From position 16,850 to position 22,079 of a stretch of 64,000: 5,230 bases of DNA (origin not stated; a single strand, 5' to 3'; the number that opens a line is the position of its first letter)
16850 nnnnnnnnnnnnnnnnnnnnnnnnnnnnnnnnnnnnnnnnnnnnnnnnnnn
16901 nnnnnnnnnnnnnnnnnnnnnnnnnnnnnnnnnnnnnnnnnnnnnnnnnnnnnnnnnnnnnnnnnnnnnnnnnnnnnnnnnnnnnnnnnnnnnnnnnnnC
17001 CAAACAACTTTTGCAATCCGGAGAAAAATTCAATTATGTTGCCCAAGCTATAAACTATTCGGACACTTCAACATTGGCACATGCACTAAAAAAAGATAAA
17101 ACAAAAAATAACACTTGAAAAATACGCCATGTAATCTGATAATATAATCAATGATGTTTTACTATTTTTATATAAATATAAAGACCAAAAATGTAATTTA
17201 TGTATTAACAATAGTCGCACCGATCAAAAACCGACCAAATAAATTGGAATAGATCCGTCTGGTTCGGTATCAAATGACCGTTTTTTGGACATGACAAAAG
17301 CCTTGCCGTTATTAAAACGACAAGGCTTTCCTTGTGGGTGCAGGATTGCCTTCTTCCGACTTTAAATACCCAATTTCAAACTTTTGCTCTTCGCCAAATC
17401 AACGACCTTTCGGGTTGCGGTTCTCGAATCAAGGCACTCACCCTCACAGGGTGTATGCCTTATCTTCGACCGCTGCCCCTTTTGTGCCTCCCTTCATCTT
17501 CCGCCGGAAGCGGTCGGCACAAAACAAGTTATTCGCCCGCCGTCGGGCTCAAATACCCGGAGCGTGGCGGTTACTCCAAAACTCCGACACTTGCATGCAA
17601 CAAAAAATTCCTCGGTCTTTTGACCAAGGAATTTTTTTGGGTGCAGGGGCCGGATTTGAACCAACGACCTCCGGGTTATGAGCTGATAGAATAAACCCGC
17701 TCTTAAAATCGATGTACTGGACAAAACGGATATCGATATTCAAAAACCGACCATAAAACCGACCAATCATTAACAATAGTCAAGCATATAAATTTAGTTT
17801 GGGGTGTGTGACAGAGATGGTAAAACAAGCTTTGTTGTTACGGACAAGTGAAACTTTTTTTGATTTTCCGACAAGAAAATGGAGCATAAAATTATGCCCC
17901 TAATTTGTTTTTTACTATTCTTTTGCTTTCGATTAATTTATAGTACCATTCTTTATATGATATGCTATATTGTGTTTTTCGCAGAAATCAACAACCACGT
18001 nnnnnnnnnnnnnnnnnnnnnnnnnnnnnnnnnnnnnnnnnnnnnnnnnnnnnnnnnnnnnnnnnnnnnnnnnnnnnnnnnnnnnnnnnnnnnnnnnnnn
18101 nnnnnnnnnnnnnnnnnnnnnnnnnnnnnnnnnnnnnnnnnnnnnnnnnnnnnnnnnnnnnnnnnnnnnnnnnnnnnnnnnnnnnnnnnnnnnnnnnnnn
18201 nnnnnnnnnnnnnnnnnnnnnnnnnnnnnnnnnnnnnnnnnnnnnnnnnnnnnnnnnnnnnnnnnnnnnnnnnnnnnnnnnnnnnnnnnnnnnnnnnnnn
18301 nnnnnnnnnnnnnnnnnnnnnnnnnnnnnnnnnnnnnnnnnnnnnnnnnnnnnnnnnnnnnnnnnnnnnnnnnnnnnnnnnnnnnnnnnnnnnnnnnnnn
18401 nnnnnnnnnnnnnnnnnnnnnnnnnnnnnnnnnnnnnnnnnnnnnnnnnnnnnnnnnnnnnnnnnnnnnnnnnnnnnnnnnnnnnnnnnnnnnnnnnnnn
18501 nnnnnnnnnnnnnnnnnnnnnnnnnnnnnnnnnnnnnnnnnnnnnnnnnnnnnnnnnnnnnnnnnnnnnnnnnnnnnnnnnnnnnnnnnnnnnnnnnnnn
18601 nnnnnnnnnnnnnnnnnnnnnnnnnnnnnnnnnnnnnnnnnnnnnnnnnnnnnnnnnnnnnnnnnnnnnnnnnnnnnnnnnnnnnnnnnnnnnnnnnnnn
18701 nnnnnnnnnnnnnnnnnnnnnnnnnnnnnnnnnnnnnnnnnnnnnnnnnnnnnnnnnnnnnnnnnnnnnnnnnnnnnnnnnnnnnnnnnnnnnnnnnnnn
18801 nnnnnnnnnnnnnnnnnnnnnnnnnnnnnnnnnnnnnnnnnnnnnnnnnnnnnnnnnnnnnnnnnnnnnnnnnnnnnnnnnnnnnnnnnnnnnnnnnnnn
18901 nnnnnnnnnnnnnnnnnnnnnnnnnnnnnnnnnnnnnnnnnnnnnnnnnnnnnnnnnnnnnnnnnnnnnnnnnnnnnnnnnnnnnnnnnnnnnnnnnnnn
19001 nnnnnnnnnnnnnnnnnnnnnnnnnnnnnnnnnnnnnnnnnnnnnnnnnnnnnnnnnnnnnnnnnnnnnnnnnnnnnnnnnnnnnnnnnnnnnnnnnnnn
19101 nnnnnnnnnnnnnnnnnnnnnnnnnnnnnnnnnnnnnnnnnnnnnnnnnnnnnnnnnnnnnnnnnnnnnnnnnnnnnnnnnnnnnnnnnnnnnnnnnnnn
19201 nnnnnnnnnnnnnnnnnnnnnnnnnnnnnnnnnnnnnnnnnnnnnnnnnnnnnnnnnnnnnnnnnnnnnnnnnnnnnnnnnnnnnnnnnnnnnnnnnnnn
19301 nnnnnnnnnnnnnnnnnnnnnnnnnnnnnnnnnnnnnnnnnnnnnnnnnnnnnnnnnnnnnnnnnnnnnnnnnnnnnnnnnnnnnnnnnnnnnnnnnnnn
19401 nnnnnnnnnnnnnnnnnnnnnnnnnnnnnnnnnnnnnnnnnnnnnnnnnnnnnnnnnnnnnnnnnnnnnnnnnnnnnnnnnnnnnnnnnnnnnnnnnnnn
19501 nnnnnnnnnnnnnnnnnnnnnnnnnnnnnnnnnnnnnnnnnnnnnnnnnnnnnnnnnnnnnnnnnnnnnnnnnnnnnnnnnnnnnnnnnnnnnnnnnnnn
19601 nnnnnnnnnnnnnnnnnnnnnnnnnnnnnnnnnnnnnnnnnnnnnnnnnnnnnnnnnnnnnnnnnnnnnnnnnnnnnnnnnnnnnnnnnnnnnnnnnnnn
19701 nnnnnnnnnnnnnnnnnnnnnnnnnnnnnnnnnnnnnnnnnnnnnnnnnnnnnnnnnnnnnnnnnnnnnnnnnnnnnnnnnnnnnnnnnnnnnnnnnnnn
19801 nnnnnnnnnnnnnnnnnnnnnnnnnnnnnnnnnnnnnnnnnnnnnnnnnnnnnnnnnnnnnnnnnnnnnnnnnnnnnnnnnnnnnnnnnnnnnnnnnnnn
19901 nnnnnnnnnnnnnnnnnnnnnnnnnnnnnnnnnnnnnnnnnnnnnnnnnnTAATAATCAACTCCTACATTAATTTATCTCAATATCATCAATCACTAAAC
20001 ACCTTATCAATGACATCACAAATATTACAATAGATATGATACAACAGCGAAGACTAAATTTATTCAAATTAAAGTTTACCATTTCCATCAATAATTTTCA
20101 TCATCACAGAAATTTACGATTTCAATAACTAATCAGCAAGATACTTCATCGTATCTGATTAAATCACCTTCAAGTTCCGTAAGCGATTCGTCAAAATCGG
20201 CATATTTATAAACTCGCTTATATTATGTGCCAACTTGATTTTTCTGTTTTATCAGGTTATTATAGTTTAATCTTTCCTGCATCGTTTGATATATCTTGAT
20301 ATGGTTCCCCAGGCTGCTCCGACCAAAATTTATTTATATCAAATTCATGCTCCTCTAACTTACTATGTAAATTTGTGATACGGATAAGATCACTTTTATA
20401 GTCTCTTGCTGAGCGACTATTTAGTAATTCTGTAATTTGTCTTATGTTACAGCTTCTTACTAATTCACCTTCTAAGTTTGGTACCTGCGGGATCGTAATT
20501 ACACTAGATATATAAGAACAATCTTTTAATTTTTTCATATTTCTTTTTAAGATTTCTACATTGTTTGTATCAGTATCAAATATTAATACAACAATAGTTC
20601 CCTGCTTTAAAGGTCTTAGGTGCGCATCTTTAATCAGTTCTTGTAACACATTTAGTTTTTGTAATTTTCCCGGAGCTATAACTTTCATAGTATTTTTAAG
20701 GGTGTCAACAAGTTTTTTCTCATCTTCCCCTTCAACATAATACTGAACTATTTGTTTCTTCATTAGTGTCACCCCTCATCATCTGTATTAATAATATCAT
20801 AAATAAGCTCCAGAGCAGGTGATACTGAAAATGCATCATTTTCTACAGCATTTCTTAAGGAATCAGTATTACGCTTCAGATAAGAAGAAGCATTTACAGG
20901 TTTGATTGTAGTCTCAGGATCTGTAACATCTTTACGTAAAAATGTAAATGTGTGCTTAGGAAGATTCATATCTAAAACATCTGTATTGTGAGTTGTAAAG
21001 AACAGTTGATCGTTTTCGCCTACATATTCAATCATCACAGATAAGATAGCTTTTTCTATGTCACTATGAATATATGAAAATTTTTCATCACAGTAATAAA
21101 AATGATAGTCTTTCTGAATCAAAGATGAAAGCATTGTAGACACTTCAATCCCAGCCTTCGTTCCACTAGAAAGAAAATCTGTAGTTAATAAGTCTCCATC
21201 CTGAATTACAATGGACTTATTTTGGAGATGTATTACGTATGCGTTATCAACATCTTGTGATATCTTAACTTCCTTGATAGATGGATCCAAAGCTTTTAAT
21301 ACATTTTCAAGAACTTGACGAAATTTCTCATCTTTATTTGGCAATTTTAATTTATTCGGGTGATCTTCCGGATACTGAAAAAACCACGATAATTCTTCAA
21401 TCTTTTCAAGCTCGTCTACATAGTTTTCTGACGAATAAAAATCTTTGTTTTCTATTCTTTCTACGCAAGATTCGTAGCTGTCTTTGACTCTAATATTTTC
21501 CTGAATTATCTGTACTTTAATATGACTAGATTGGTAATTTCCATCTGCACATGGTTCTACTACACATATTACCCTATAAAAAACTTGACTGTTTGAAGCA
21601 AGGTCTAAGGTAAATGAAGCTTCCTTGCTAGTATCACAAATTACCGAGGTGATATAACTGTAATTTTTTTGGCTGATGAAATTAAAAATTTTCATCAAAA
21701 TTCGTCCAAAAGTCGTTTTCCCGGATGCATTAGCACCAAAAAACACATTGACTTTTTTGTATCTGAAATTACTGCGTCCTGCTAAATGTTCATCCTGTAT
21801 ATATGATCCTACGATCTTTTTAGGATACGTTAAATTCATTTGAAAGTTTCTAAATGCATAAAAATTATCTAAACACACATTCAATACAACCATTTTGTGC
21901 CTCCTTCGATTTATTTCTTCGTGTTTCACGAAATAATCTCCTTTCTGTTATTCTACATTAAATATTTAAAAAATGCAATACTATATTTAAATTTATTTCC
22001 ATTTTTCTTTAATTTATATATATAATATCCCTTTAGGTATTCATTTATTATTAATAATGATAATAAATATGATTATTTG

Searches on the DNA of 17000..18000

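Call 63: search_rna_families(source=window, start=17000, end=18000, threshold=evalue, max_evalue=1)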
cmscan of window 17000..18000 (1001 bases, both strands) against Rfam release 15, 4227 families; matches with E-value up to 1: 3.
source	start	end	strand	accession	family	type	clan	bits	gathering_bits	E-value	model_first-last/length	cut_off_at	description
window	17272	17329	-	RF02322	TtnuHACA15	Gene; snRNA; snoRNA; HACA-box;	-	23.2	100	0.2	1-117/117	no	Tetrahymena snoRNA TtnuHACA15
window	17556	17675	-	RF04262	MIR1319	Gene; miRNA;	-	20.7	116.6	0.64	1-119/119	no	MIR1319 microRNA precursor family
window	17169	17228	-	RF02350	psRNA6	Gene; sRNA;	-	12.5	60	0.67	1-333/333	no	Nitrosomonas sRNA psRNA6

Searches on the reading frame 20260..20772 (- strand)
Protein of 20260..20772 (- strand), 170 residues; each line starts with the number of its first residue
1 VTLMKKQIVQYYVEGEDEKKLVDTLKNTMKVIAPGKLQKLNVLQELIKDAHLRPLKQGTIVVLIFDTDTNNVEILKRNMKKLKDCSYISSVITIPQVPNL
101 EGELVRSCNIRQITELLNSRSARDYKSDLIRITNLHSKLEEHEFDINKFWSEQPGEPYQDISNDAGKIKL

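Call 12: search_protein_families(library=pfam, proteins=[window:20260-20772:-], max_evalue=0.01)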
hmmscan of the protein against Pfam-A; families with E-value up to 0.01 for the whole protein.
window:20260-20772:- (170 aa): 1 family
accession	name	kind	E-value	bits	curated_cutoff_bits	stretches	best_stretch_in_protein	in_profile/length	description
PF11536.14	DUF3226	-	0.0023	18.2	27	1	12-106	5-101/208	Protein of unknown function (DUF3226)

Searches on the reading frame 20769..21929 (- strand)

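Call 12: search_protein_families(library=pfam, proteins=[window:20769-21929:-], max_evalue=0.01)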
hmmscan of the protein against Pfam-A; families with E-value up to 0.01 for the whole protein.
window:20769-21929:- (386 aa): 2 families
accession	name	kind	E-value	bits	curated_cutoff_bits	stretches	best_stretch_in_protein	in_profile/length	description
PF13175.12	AAA_15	-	4.4e-09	36.9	32.1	2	132-317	194-372/374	AAA ATPase domain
PF13304.12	AAA_21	-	4.4e-07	30.7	27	1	60-319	1-303/304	AAA domain, putative AbiEii toxin, Type IV TA system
